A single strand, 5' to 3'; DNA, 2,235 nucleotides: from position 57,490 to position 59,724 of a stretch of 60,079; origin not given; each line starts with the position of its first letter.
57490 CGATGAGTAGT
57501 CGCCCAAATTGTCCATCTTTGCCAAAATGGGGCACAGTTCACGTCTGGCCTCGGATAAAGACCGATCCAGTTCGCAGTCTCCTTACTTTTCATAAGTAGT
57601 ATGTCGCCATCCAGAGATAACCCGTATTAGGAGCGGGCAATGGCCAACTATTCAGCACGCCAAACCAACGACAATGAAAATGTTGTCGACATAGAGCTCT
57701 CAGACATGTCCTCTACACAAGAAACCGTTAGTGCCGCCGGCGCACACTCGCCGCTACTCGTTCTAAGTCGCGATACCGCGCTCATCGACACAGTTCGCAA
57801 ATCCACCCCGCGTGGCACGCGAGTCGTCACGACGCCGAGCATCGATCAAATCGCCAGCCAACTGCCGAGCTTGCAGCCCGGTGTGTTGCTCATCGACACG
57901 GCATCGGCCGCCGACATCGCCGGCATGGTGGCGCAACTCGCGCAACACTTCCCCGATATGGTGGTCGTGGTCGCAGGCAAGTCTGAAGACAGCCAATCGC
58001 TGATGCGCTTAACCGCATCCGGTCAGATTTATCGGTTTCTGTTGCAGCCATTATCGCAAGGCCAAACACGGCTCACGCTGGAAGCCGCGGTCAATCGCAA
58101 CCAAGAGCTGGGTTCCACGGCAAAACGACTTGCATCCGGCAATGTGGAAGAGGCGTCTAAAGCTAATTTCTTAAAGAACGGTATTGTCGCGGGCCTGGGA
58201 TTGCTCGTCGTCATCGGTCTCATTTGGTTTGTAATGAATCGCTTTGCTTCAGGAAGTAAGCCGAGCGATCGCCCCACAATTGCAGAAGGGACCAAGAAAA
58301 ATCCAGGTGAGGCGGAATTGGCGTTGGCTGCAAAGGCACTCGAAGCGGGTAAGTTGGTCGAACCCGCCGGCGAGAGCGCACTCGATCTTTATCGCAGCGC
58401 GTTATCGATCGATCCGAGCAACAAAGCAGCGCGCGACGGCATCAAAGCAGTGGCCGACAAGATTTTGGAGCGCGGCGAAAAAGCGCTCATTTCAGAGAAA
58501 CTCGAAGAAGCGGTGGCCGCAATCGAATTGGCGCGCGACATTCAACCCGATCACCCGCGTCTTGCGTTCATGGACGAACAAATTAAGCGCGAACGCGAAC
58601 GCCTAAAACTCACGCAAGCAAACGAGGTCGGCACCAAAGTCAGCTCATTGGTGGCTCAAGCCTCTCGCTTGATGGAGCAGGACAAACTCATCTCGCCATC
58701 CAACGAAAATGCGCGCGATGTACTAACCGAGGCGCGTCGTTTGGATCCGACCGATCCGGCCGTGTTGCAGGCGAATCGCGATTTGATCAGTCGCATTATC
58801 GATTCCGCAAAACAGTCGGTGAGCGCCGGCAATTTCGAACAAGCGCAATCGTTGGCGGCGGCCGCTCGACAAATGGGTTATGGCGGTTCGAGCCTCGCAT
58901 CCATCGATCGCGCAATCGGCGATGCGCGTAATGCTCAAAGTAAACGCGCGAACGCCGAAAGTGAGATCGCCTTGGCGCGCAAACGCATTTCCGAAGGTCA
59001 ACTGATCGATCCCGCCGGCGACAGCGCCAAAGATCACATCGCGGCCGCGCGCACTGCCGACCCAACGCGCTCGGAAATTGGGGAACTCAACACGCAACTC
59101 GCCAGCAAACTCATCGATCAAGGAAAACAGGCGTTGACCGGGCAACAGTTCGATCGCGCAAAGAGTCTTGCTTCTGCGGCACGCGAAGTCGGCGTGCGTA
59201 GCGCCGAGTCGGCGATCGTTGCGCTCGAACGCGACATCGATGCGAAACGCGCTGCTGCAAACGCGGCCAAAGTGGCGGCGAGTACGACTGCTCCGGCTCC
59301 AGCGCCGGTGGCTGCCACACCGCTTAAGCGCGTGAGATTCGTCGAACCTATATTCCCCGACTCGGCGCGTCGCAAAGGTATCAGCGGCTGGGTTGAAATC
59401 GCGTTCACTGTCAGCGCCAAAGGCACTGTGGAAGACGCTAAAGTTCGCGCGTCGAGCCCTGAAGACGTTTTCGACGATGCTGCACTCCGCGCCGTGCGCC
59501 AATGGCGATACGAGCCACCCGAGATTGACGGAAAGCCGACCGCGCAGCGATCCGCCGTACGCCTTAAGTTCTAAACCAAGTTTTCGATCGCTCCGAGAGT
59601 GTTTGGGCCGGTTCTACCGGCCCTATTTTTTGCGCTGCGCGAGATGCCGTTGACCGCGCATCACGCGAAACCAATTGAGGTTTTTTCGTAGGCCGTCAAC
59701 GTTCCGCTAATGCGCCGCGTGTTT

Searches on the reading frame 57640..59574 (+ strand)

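Call 68: search_protein_families(library=pfam, proteins=[window:57640-59574:+], max_evalue=0.0001)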
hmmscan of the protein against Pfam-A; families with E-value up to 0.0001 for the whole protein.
window:57640-59574:+ (644 aa): 1 family
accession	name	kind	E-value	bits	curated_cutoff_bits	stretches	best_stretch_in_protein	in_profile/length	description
PF03544.19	TonB_C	-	2.3e-20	73.3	24.6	1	569-644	2-77/79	Gram-negative bacterial TonB protein C-terminal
